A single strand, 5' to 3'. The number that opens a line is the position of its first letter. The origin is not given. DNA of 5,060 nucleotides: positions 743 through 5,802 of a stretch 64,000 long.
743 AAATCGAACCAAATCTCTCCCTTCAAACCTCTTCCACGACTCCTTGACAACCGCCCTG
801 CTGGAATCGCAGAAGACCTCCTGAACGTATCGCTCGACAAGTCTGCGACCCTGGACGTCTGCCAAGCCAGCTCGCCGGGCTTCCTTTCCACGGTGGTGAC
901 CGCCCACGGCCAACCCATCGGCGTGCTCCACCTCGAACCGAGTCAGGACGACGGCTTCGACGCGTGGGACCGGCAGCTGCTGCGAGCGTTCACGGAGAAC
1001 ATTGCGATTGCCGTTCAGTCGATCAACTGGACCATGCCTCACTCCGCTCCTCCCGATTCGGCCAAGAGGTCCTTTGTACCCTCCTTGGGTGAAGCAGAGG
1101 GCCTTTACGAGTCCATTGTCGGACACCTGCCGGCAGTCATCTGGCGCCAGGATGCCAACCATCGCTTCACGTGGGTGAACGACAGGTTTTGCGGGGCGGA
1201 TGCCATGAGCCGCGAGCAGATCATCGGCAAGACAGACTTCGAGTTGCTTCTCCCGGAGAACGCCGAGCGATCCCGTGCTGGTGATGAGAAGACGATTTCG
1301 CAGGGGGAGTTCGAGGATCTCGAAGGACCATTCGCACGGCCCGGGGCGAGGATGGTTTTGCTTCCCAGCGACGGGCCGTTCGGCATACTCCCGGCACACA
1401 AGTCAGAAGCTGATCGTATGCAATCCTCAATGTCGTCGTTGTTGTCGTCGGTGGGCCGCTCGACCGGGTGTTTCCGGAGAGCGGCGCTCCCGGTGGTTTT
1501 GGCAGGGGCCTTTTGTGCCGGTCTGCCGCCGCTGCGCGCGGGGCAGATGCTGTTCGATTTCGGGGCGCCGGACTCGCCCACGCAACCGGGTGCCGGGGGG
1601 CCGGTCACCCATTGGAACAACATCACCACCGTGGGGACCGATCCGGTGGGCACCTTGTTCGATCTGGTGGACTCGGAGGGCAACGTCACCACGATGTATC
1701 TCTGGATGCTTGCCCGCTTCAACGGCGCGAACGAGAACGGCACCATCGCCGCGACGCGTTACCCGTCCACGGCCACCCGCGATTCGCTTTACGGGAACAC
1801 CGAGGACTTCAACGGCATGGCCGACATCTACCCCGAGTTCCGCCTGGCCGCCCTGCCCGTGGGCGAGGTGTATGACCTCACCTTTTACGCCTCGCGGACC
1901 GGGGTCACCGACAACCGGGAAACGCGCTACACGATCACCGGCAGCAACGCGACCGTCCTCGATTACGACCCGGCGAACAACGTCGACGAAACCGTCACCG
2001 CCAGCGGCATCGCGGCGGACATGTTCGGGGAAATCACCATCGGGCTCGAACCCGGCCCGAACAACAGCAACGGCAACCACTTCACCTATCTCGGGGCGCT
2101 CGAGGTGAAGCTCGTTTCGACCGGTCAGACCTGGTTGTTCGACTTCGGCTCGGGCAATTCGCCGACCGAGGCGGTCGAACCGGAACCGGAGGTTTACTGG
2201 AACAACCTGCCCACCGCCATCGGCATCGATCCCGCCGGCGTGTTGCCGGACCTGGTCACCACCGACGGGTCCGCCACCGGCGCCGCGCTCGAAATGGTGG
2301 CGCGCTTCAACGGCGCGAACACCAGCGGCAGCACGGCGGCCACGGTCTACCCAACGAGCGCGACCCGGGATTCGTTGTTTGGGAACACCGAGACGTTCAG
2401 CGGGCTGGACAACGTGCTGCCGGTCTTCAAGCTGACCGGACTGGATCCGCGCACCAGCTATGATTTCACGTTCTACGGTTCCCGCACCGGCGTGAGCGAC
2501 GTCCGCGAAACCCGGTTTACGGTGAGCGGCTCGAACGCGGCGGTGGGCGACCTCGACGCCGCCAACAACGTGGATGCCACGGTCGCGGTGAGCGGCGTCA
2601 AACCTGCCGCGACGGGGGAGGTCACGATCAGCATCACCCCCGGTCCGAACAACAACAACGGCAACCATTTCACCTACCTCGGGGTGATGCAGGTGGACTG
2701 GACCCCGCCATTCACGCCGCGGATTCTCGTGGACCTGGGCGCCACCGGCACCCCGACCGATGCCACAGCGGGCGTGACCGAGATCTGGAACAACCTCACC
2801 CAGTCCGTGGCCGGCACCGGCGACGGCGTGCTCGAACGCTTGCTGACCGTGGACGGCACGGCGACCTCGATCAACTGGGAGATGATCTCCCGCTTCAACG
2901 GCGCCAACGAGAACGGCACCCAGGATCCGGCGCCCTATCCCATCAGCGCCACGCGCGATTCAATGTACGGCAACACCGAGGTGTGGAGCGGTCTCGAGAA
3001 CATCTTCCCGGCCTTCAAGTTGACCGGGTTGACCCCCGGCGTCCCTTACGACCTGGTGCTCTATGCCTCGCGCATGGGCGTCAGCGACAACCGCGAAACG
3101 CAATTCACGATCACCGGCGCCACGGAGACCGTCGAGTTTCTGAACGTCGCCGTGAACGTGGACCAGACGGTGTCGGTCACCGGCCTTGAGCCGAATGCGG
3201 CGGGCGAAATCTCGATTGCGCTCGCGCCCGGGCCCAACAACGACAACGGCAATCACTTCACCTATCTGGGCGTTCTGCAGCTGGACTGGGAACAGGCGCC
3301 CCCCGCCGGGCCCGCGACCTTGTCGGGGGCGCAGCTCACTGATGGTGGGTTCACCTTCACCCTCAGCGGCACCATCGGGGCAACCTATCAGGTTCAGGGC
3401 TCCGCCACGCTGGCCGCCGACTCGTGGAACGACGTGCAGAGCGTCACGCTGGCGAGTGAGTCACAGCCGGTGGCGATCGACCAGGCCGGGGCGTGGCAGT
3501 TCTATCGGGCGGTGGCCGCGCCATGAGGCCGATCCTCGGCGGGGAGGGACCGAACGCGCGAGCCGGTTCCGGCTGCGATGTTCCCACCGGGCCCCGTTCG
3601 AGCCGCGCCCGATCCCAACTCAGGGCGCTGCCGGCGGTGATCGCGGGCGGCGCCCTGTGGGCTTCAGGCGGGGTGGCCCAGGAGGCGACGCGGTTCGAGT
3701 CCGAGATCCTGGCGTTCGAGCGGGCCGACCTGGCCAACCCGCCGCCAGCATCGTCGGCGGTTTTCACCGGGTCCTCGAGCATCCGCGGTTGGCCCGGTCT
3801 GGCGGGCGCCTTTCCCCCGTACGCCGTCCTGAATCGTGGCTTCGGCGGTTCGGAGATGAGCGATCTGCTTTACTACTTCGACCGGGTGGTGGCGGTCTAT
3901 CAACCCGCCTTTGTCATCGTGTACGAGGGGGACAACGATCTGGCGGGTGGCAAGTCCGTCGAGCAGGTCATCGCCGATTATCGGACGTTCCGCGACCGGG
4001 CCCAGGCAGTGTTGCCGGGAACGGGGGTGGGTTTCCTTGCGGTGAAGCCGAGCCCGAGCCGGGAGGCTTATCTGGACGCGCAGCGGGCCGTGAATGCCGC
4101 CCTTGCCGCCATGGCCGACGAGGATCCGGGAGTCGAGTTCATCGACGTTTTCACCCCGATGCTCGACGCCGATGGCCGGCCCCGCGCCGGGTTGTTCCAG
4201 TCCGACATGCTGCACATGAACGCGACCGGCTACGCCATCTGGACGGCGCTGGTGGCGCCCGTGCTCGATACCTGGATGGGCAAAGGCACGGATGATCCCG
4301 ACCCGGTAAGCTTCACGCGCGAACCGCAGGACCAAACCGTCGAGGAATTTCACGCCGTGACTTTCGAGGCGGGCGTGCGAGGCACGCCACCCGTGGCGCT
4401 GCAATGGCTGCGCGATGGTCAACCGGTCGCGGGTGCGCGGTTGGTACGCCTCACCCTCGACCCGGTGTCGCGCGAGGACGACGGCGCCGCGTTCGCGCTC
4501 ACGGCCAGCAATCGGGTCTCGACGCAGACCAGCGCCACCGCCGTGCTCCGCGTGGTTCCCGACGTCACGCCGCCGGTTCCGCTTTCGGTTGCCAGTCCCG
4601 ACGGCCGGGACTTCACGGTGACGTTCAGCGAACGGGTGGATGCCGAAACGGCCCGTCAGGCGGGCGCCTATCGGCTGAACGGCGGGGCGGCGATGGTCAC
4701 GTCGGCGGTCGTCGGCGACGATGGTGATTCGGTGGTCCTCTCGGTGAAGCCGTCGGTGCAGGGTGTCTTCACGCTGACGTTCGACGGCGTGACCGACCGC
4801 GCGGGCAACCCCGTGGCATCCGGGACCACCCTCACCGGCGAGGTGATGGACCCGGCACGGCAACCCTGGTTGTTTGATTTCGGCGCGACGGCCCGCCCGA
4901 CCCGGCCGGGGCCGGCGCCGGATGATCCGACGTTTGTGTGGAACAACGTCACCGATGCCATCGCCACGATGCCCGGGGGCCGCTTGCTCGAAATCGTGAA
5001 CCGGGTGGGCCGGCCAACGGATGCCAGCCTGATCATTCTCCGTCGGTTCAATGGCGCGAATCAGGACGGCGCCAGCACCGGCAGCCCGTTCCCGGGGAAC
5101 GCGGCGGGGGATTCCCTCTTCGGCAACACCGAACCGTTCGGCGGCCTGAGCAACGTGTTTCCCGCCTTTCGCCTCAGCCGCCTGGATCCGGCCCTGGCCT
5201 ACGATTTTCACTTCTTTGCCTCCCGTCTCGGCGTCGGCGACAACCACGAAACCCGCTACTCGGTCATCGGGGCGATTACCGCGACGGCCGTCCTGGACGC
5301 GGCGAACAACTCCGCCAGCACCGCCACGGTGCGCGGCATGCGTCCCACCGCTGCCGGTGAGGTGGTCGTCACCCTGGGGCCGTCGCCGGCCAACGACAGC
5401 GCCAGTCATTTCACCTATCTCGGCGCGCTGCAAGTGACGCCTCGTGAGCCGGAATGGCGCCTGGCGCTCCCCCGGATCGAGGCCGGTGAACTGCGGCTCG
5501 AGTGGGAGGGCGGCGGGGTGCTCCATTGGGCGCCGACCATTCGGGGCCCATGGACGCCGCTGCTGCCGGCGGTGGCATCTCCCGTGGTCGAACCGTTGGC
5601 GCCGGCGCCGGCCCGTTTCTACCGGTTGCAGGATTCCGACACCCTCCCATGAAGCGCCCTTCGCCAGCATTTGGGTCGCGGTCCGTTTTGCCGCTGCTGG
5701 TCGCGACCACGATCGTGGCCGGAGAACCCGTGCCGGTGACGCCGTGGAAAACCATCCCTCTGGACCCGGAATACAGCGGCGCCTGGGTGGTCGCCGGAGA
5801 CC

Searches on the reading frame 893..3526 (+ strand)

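Call 53: search_protein_families(library=pfam, proteins=[window:893-3526:+], max_evalue=0.00001)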
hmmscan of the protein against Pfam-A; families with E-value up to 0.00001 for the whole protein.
window:893-3526:+ (877 aa): 1 family
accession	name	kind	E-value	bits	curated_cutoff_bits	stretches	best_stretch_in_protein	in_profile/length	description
PF08448.16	PAS_4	-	5.8e-06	26.9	23.1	0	78-152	3-77/110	PAS fold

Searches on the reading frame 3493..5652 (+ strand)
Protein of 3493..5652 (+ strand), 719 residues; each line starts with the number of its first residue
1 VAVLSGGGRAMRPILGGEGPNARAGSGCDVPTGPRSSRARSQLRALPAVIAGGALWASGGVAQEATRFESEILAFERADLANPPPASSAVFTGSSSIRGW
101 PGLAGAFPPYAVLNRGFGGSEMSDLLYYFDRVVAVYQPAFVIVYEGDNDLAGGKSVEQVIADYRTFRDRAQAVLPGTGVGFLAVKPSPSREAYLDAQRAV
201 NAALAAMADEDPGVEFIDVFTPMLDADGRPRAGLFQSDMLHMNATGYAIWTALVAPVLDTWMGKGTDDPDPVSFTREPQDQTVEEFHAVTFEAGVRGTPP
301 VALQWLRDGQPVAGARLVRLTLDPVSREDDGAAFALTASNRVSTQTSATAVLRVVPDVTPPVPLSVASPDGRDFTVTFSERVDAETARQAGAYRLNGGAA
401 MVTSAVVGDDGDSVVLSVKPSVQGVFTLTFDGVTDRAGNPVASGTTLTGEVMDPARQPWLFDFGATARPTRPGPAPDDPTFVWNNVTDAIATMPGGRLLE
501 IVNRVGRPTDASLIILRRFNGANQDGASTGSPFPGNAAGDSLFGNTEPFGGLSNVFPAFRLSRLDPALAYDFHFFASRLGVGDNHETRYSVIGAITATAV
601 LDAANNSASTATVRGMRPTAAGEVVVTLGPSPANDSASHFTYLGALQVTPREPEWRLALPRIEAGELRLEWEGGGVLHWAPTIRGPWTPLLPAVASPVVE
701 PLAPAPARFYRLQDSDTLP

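Call 53: search_protein_families(library=pfam, proteins=[window:3493-5652:+], max_evalue=0.00001)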
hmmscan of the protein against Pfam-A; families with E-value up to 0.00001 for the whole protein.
window:3493-5652:+ (719 aa): 2 families
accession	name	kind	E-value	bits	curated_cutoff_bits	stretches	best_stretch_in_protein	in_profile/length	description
PF13472.12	Lipase_GDSL_2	-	6.6e-20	72.8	32.9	1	97-249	19-178/178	GDSL-like Lipase/Acylhydrolase family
PF07679.22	I-set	-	3.8e-07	30.5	23.7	1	273-351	2-87/90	Immunoglobulin I-set domain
